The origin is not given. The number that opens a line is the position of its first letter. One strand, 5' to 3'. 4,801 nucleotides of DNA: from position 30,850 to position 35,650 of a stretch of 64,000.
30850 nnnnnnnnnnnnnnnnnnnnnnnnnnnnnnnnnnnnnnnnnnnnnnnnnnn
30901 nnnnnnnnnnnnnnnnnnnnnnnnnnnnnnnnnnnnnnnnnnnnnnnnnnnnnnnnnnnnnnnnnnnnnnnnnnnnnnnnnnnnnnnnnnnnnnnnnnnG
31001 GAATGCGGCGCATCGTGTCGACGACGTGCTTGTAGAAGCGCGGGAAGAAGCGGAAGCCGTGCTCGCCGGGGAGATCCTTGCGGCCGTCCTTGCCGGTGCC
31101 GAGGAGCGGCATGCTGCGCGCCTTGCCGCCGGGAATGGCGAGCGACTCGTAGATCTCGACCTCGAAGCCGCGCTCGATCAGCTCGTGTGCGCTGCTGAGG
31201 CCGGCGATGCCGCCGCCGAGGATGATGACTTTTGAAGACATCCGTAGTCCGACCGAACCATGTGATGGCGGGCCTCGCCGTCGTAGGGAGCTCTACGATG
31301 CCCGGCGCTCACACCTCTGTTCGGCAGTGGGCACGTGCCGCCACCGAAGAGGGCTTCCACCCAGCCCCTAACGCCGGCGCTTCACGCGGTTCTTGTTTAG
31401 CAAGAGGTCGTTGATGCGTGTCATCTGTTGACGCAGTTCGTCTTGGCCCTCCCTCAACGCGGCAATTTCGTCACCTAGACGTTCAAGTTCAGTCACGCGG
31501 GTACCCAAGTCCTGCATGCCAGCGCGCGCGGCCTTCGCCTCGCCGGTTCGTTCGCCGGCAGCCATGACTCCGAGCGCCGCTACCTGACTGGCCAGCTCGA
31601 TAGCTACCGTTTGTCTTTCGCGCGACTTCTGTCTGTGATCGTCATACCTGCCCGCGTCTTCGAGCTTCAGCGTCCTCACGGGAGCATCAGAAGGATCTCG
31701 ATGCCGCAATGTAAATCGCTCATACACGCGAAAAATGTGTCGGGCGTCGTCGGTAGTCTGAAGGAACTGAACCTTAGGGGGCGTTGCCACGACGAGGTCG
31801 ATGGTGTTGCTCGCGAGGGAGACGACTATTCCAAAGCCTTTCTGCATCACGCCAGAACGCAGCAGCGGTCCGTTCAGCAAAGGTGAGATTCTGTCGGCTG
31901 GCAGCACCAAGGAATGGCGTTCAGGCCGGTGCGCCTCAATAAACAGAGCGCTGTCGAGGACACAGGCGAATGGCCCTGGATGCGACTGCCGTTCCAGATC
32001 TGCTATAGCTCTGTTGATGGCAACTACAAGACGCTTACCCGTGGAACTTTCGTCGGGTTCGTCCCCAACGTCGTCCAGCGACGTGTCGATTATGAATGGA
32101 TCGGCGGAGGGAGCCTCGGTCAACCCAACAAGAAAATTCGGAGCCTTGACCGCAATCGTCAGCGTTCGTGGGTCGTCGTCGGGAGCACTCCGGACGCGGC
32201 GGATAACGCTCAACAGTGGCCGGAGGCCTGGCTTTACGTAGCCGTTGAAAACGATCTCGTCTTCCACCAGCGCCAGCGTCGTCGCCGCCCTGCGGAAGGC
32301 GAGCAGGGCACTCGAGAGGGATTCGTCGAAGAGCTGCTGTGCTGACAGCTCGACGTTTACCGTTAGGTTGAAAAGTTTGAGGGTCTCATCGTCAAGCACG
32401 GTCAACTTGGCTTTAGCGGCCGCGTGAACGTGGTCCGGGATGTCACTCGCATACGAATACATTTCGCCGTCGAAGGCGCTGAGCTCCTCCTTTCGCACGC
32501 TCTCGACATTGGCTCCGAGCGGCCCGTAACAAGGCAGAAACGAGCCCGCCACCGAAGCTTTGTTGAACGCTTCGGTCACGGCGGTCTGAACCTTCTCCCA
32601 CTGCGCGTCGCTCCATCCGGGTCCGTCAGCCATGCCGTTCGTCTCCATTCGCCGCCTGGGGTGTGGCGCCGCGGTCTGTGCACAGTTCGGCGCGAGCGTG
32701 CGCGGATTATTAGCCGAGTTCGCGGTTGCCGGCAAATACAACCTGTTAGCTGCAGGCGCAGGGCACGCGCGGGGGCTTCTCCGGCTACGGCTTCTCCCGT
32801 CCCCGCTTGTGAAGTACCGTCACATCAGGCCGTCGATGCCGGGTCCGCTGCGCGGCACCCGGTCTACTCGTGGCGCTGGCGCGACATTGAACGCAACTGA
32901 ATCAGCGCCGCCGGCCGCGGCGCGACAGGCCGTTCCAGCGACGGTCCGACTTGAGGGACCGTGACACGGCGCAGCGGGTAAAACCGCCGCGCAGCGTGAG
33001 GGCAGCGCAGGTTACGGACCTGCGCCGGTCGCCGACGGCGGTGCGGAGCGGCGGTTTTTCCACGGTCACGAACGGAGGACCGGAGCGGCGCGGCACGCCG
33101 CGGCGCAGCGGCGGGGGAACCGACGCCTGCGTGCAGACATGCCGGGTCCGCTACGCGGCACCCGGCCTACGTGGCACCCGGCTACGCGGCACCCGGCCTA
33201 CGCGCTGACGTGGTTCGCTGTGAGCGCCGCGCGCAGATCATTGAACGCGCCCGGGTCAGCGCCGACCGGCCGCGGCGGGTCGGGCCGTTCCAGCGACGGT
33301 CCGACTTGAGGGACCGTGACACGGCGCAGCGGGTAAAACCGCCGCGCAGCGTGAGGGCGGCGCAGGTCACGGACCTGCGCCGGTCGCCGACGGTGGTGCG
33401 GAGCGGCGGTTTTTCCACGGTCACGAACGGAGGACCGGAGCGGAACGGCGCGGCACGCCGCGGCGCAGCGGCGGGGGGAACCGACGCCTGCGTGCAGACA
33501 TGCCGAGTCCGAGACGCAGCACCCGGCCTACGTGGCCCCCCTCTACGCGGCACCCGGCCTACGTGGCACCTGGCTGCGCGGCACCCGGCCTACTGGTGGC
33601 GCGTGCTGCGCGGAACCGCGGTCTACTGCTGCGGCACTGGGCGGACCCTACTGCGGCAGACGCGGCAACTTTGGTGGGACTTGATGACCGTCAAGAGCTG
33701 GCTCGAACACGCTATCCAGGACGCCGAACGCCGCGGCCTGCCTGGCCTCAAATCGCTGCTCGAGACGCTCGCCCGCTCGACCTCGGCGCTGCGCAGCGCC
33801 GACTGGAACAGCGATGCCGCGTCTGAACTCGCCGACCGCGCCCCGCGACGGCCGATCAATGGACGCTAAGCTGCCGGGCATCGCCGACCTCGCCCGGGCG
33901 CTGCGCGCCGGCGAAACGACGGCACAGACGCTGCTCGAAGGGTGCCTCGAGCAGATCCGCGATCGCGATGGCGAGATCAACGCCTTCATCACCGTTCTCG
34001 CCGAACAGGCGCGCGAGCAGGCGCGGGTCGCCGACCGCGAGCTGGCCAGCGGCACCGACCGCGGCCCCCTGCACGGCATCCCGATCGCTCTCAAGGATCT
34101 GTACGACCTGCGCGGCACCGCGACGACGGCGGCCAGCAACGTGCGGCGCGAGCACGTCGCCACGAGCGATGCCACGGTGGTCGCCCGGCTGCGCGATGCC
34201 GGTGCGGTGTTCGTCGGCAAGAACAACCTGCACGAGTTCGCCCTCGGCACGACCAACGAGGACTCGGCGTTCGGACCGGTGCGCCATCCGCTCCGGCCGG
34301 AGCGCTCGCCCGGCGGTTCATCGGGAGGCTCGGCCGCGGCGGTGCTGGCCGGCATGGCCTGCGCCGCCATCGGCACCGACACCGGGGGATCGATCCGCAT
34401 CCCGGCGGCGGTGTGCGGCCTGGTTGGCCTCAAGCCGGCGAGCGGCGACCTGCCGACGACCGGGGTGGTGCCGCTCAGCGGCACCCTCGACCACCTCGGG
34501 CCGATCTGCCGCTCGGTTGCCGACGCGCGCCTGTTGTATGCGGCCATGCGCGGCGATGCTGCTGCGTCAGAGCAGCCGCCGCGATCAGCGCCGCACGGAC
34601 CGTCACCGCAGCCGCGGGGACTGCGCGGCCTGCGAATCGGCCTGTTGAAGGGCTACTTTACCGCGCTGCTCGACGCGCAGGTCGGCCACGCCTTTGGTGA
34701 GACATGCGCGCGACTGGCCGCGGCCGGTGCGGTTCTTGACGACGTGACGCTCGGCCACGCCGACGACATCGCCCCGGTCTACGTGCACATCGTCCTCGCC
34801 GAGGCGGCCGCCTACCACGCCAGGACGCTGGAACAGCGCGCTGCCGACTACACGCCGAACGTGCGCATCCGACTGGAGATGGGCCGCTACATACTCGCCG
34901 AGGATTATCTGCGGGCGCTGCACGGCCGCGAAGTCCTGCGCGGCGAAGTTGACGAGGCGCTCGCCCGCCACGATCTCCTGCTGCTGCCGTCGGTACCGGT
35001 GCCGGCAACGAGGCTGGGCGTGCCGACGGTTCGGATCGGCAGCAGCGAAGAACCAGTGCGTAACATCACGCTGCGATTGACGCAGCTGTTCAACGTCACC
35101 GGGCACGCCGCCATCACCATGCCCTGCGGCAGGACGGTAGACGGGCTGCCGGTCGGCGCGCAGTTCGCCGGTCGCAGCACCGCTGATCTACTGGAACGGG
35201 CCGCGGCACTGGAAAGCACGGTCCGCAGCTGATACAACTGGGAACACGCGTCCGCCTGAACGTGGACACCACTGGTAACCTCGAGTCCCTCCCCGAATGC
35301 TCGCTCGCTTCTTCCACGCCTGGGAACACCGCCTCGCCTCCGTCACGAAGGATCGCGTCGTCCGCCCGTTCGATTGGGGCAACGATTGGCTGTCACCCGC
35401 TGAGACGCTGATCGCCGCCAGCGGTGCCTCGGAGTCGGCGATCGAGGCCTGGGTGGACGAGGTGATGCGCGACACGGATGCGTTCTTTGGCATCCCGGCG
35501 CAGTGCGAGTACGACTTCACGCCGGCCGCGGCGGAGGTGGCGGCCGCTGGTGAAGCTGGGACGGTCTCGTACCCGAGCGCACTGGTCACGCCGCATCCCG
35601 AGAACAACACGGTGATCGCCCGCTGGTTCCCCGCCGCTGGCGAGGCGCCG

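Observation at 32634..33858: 1.2-kb intergenic region carrying a tandemly duplicated, highly structured ~355-bp element between divergent encapsulin and amidase genes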

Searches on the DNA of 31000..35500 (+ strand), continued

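Call 88: search_with_rna_model(model_id=R1, sources=[window, L004, L005, L006, L007, L008, L009, L010, L011, L012, L013, L014, L015, L016, L017, L018, L020, L021, L022, L024, L025, L026, L027, L028, L029, L030, L031, L032, L033, L034, L035, L037, L038, L039, L040, L041, L042, L043, L044, L045, L046, L047, L048, L049, L050, L051, L053, L054, L055, L056, L057, L058, L059, L062, L063, L064, L065, L066, L067, L068, L069, L071, L072, L073, L074, L075, L076, L077, L079, L080, L081, L082, L083, L084, L085, L086, L087, L088], max_evalue=0.000001, make_alignment=true)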
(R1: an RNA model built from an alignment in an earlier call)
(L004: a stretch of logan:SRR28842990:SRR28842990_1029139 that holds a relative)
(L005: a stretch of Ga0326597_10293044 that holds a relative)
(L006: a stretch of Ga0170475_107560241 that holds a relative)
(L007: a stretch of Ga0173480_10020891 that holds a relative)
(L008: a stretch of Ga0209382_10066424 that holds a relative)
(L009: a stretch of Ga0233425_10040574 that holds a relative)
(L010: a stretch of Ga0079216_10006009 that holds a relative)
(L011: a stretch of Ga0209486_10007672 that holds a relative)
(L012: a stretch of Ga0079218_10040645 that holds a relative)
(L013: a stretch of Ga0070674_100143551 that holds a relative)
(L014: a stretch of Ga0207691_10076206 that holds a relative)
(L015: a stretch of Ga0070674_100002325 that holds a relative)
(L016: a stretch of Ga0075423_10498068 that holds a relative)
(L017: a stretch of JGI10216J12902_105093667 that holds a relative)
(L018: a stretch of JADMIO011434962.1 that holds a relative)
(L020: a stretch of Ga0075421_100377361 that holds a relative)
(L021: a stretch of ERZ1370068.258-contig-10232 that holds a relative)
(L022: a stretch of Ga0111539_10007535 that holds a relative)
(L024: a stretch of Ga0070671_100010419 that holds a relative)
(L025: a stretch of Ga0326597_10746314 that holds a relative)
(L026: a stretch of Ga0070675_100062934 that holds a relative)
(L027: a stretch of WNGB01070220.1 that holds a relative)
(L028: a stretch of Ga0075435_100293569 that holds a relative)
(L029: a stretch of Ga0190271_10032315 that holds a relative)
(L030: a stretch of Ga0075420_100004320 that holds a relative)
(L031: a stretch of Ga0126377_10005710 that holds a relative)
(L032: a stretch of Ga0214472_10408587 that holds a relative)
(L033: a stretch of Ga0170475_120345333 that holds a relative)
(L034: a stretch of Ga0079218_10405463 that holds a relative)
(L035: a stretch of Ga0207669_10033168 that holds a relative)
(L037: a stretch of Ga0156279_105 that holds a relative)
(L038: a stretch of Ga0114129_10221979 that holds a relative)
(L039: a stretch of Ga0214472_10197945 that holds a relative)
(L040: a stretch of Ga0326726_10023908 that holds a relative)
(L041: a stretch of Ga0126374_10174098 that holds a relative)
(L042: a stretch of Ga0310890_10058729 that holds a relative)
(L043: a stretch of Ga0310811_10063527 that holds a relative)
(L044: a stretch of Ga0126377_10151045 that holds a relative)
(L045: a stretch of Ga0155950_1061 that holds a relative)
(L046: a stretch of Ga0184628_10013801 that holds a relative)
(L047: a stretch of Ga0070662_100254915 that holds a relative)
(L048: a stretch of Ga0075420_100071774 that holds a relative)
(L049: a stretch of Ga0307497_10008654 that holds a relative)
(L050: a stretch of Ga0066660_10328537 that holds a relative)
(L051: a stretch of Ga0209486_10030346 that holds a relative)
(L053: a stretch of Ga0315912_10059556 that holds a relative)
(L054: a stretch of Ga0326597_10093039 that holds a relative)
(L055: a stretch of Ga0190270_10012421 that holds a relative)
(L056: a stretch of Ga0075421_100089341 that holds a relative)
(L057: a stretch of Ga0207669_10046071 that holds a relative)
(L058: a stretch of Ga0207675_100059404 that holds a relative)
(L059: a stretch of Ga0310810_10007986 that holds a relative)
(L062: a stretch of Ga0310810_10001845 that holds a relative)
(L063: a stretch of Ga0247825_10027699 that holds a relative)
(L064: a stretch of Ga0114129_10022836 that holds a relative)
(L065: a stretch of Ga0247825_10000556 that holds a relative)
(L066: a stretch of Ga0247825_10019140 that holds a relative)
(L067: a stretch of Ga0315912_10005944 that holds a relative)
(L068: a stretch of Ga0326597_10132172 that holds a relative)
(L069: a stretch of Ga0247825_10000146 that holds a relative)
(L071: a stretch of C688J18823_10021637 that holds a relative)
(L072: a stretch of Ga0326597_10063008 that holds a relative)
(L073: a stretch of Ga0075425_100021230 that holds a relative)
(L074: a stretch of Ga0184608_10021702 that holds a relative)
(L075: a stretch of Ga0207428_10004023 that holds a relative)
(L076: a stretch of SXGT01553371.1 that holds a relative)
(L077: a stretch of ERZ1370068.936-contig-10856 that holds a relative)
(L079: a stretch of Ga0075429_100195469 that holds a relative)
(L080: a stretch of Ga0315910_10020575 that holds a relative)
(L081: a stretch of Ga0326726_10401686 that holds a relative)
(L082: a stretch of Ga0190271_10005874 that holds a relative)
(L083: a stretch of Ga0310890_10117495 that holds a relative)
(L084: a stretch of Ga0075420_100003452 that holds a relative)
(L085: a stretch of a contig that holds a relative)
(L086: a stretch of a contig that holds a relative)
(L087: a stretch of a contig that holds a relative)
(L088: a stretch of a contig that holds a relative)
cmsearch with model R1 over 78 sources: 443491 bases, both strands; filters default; matches with E-value up to 0.000001: 107.
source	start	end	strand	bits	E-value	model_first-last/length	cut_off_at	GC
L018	3002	3156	+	157.8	3.3e-40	1-154/154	no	0.66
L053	216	370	+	156.4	7.9e-40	1-154/154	no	0.64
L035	928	1082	+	156.1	9.8e-40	1-154/154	no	0.66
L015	3177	3331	+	156.1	1e-39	1-154/154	no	0.61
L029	3156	3309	+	154.6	2.4e-39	1-154/154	no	0.65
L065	3605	3759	-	154.3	3e-39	1-154/154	no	0.65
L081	335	489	-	153.5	4.9e-39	1-154/154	no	0.6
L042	805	960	-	153.5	5.1e-39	1-154/154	no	0.62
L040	771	926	+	150.4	3.6e-38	1-154/154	no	0.6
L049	246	401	+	150.3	3.7e-38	1-154/154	no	0.63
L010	1724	1877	-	149.8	5e-38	1-154/154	no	0.64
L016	394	549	-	149.7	5.3e-38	1-154/154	no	0.63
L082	1828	1981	+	149.7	5.4e-38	1-154/154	no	0.66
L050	431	585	-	149.6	5.9e-38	1-154/154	no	0.63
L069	4653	4806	-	149.2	7.6e-38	1-154/154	no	0.66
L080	4292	4447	+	148.6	1.1e-37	1-154/154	no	0.66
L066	1902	2055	+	148.3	1.3e-37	1-154/154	no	0.64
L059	2399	2549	+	148.2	1.4e-37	1-154/154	no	0.64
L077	5501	5655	+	147.4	2.3e-37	1-154/154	no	0.62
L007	2297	2451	+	146.3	4.4e-37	1-154/154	no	0.63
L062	1865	2019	-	146.3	4.4e-37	1-154/154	no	0.63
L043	126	279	-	145.8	6.1e-37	1-154/154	no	0.62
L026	704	858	-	145.5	7.4e-37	1-154/154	no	0.64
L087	1426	1578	-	145.4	8.1e-37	1-154/154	no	0.63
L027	656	811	-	145.3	8.7e-37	1-154/154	no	0.6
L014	702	856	+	144.6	1.3e-36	1-154/154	no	0.66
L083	1081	1235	+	144.6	1.3e-36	1-154/154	no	0.66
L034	727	882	+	139.3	3.5e-35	1-154/154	no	0.69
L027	1708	1863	+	137.5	1.1e-34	1-154/154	no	0.61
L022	11090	11243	+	136.2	2.5e-34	1-154/154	no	0.64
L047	915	1068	-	135.5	3.8e-34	1-154/154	no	0.67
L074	2000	2153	+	135.4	4.1e-34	1-154/154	no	0.69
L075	12328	12481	-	135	5.3e-34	1-154/154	no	0.63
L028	1104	1259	+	134.9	5.6e-34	1-154/154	no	0.66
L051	2046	2198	-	133.8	1.1e-33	1-154/154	no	0.67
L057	996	1149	+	133.8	1.1e-33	1-154/154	no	0.67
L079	31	188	-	133.6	1.3e-33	1-154/154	no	0.66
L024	5361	5513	+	133.4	1.5e-33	1-154/154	no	0.61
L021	4107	4262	+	133.3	1.6e-33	1-154/154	no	0.61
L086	2840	2993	+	132.2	3.1e-33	1-154/154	no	0.61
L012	1868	2021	+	130.9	7.1e-33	1-154/154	no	0.69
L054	1507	1659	+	130.8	7.6e-33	1-154/154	no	0.67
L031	5688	5841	-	130.7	7.7e-33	1-154/154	no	0.67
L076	1769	1919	+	130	1.2e-32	1-154/154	no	0.66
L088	8381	8533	+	129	2.3e-32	1-154/154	no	0.65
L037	1125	1277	-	128.8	2.6e-32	1-154/154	no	0.73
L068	945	1097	-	128.6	2.9e-32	1-154/154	no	0.67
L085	747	900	+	128.1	4e-32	1-154/154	no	0.68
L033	963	1117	+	127.7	5.3e-32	1-154/154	no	0.68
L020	186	337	-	127.4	6.2e-32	1-154/154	no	0.7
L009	734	886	-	126.8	8.9e-32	1-154/154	no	0.65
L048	151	302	+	126.5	1.1e-31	1-154/154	no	0.69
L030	11869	12019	+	125.5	2.1e-31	1-154/154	no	0.68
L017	791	943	-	125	2.8e-31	1-154/154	no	0.72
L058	3438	3568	+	124.9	2.9e-31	1-134/154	3'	0.64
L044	442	595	+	124.9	3e-31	1-154/154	no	0.69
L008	2801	2953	+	124.5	3.7e-31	1-154/154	no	0.69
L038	2168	2322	-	124.2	4.5e-31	1-154/154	no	0.64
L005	977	1129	+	123.9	5.5e-31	1-154/154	no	0.68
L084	9971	10123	-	119.8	7.2e-30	1-154/154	no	0.71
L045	9481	9631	+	118.8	1.4e-29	1-154/154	no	0.65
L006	3381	3535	-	117.8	2.5e-29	1-154/154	no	0.72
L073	1473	1627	+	117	4.3e-29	1-154/154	no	0.72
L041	521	673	-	116.8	4.8e-29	1-154/154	no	0.64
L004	3229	3381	+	116.1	7.2e-29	1-154/154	no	0.71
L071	3928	4083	-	112.1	9e-28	1-154/154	no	0.71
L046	1516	1668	+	111.9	1e-27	1-154/154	no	0.59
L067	239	383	-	110.8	2e-27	1-154/154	no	0.64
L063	490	638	-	103.3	2.3e-25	1-154/154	no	0.64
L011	6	158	+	98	6e-24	1-154/154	no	0.69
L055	1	107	-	95.8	2.4e-23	1-107/154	3'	0.64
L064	1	98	+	78.6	1.2e-18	57-154/154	5'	0.68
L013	1465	1607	+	71.5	1e-16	1-154/154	no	0.67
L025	99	254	-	63.7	1.3e-14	1-154/154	no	0.67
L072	3928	4068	-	62.4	2.9e-14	1-154/154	no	0.72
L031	5958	6183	+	57.8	5e-13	1-154/154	no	0.64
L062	2092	2214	+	56.8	9.9e-13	21-141/154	no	0.73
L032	74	223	+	56.4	1.2e-12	1-154/154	no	0.69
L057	786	944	-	56.1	1.5e-12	1-154/154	no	0.74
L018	2781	2937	-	54.8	3.3e-12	1-154/154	no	0.75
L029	2954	3109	-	54.1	5.2e-12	1-154/154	no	0.72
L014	494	652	-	54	5.7e-12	1-154/154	no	0.72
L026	908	1066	+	54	5.7e-12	1-154/154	no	0.72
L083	873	1031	-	54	5.7e-12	1-154/154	no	0.72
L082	749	871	-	53.9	6e-12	21-141/154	no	0.75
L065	3818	3973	+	53.7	6.8e-12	1-154/154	no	0.71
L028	847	1018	-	53.3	8.4e-12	1-154/154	no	0.61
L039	217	358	+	52.5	1.4e-11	1-154/154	no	0.7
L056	2849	3005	+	51.8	2.3e-11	1-154/154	no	0.67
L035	717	839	-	50.3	5.5e-11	21-141/154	no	0.75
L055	163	321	+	49.7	8.4e-11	1-154/154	no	0.74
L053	12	169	-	49.2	1.1e-10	1-154/154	no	0.75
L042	2168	2238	+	48.3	2e-10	1-70/154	3'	0.65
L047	1120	1278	+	48.3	2e-10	1-154/154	no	0.74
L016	593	749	+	47.9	2.5e-10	1-154/154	no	0.74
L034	454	655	-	47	4.4e-10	1-154/154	no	0.71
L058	3229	3397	-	45.6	1.1e-09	1-154/154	no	0.67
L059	2190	2358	-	45.6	1.1e-09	1-154/154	no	0.67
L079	271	392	+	44.5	2.1e-09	21-141/154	no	0.75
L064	6531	6754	-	43.1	5.2e-09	1-154/154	no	0.67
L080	4112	4234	-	42.1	9.4e-09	21-141/154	no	0.76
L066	1692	1843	-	41.7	1.2e-08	1-154/154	no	0.72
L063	663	887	+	40.3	3e-08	1-154/154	no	0.66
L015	2906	3131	-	38.3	1e-07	1-154/154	no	0.69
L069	4859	5025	+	35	8e-07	1-154/154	no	0.72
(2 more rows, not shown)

Alignment A9: 107 matches aligned to the model, 267 columns, each read 5' to 3' on its own strand. Consensus structure (alignment columns), stored with it:
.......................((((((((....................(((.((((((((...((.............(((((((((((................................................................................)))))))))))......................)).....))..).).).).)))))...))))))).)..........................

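Call 101: search_with_rna_model(model_id=R1, sources=[L089, L090, L091, L003], max_evalue=0.1)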
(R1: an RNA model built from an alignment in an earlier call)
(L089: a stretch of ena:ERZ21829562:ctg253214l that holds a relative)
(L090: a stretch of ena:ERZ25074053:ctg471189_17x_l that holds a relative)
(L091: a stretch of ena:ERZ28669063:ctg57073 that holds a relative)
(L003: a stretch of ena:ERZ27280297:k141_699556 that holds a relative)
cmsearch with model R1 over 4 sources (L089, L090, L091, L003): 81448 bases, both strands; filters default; matches with E-value up to 0.1: 0.
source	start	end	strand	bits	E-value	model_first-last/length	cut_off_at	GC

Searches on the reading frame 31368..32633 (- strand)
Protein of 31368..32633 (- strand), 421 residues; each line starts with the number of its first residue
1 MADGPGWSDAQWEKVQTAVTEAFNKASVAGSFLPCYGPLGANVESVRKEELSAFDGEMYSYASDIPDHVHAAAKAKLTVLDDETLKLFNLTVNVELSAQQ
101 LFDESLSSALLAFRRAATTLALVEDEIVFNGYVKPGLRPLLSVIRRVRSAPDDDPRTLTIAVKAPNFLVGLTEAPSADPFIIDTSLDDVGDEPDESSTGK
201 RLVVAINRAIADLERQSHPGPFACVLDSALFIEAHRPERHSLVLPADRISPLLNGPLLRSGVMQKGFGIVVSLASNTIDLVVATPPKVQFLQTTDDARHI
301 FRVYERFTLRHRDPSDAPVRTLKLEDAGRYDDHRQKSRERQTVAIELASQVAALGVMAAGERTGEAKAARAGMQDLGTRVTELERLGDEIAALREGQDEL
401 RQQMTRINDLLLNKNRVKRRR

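Call 11: search_protein_families(library=pfam, proteins=[window:31368-32633:-], max_evalue=0.01)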
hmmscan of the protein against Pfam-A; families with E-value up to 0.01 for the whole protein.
window:31368-32633:- (421 aa): 1 family
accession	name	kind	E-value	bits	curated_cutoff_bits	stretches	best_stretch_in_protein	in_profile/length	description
PF04454.18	Linocin_M18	-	6.4e-23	81.7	24.3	2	196-308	143-253/253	Encapsulating protein for peroxidase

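Call 12: search_protein_families(library=ncbifam, proteins=[window:31368-32633:-], max_evalue=0.01)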
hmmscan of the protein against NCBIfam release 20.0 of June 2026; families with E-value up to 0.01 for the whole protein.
window:31368-32633:- (421 aa): 1 family
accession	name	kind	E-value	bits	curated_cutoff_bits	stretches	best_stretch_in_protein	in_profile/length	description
NF041155.2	encap_f1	equivalog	1.6e-25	90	100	2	197-315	141-256/261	family 1 encapsulin nanocompartment shell protein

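Call 16: find_encoding_contigs(protein=window:31368-32633:-, flank=6000, max_places=10)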
Protein window:31368-32633:- (421 aa): no gene with exactly this product is on record in the collection.

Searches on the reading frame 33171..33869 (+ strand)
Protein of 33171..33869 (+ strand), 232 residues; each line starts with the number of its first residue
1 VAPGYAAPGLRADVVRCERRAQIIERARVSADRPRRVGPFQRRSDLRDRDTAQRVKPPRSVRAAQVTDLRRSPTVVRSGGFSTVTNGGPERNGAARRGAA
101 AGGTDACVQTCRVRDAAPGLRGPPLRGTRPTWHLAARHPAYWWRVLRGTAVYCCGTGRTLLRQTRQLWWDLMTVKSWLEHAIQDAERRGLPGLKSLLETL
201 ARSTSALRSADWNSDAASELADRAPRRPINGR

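Call 36: find_homologous_proteins(query=window:33171-33869:+, max_evalue=0.001)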
Query window:33171-33869:+ (232 aa): 2 proteins with E <= 0.001 among 3765 candidates.
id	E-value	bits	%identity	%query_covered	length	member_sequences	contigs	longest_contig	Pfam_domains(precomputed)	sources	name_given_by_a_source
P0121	1.5e-21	95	61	53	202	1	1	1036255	-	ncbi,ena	-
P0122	1.2e-10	60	73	21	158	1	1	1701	-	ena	-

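Call 40: find_encoding_contigs(protein=P0121, flank=10000, max_places=5)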
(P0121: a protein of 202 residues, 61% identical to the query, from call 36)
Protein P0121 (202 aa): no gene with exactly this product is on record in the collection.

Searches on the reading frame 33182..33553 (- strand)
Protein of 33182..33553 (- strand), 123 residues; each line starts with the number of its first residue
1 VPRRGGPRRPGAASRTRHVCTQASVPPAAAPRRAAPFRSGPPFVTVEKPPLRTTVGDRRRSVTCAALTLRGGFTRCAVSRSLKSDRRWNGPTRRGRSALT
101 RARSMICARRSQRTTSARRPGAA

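Call 42: find_homologous_proteins(query=window:33182-33553:-, max_evalue=0.01)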
Query window:33182-33553:-: 278 candidates shared short words with the query, none scored E <= 0.01.
